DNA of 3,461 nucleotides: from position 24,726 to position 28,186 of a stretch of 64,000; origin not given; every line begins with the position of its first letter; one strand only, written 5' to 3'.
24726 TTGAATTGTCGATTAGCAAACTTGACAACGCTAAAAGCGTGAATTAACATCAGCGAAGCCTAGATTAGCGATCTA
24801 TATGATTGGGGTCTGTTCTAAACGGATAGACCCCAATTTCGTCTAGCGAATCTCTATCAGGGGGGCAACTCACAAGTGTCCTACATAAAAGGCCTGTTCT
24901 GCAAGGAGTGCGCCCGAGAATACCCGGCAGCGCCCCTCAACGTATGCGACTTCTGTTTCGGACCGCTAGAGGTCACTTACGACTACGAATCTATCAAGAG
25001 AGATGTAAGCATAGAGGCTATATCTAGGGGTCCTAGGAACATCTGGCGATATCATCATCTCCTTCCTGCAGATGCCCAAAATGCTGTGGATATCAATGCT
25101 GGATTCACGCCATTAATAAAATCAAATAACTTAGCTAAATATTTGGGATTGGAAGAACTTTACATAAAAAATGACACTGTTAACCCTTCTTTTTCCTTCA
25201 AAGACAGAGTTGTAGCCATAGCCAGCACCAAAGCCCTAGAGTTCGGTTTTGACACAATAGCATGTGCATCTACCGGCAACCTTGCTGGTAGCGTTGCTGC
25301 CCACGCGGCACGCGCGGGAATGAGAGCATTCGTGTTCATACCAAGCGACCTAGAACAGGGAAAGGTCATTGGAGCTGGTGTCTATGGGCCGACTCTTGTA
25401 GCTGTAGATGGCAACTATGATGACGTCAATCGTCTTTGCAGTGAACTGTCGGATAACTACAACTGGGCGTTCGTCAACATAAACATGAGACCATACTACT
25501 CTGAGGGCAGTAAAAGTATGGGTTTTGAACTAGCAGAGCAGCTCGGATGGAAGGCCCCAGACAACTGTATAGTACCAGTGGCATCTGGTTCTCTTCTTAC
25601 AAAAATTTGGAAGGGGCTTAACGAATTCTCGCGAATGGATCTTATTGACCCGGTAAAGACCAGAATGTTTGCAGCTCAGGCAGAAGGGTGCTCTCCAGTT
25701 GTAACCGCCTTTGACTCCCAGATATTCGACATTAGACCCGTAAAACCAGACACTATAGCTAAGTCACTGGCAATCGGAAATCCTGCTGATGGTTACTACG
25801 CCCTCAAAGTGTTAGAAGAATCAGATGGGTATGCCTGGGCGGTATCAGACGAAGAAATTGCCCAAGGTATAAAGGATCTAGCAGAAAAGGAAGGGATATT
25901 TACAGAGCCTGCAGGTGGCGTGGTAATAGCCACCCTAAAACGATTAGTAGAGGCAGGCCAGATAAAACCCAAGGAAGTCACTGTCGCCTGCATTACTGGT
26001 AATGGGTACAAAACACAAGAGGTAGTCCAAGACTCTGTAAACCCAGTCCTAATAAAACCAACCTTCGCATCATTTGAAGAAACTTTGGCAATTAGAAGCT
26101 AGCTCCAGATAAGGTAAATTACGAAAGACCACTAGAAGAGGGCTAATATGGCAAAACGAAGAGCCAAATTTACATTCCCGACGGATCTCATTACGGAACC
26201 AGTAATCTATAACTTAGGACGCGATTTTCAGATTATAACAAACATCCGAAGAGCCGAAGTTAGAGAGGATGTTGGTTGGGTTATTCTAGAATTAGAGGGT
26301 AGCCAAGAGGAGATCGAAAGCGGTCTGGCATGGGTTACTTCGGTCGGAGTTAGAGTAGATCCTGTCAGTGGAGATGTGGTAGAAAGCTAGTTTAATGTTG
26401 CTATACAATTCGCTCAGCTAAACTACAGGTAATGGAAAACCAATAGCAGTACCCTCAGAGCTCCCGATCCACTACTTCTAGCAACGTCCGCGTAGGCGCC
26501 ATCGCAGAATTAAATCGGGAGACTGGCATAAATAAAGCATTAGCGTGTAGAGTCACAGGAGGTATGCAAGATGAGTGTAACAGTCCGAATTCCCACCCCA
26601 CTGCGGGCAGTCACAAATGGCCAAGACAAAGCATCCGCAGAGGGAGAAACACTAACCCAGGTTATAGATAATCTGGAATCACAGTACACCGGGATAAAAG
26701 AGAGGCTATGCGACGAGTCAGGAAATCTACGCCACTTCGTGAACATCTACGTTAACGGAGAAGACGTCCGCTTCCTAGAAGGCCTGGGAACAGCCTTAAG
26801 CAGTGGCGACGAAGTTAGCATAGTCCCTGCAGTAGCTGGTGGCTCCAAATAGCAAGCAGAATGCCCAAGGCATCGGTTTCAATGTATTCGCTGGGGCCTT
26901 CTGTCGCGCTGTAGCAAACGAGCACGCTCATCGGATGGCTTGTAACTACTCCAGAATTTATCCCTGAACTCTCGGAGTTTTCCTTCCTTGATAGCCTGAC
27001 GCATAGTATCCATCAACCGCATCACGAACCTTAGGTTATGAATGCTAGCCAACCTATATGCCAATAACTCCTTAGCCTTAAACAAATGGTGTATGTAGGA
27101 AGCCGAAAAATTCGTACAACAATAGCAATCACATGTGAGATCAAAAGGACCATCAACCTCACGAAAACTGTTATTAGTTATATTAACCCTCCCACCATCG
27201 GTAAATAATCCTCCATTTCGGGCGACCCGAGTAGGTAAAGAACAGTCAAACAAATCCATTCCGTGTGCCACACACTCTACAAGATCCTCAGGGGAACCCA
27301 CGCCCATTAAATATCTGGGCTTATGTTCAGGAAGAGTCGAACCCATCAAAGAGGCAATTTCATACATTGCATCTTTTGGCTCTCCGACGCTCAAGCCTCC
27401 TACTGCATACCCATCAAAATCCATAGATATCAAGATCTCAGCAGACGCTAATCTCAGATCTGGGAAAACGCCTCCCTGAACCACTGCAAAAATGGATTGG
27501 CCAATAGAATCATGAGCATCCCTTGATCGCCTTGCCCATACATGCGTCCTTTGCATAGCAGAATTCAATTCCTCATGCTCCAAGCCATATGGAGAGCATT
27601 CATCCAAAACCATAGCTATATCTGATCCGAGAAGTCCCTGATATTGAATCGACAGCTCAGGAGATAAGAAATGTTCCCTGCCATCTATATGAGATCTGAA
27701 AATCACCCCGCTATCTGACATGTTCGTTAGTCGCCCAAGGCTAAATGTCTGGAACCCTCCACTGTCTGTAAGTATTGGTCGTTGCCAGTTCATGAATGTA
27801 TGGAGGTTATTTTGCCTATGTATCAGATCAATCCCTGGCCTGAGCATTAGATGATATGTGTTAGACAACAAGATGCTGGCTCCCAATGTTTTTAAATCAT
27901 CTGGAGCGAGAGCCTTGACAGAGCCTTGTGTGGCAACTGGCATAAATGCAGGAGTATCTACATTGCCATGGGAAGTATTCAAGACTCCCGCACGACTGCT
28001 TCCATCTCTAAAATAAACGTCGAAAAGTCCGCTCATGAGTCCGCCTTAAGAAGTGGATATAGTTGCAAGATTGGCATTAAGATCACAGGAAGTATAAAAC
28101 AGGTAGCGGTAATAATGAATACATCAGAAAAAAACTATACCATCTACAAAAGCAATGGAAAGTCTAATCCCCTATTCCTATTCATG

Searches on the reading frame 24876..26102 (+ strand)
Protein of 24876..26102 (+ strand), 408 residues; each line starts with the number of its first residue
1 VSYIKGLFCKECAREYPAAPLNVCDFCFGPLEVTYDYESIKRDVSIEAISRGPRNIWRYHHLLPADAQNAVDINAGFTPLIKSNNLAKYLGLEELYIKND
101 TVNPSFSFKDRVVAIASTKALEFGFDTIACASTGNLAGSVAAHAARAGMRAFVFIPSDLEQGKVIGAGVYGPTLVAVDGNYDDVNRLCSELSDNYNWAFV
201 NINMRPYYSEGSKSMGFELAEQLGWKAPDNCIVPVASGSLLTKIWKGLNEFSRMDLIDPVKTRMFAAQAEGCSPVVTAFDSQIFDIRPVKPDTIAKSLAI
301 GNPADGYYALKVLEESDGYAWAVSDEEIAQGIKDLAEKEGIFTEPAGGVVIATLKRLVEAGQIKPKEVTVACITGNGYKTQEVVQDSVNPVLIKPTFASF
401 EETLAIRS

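Call 24: search_protein_families(library=pfam, proteins=[window:24876-26102:+], max_evalue=0.00001)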
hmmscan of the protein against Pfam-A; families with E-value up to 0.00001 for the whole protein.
window:24876-26102:+ (408 aa): 1 family
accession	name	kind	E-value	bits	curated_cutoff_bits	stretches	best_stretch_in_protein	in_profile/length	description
PF00291.31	PALP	-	2.1e-69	234.5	35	1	75-375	5-295/295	Pyridoxal-phosphate dependent enzyme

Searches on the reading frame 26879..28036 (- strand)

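Call 13: search_protein_families(library=pfam, proteins=[window:26879-28036:-])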
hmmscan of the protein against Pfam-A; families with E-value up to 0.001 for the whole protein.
window:26879-28036:- (385 aa): 1 family
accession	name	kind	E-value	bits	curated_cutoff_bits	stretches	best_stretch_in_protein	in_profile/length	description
PF01702.25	TGT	-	5.1e-149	496.6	26.3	1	14-366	3-356/357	Queuine tRNA-ribosyltransferase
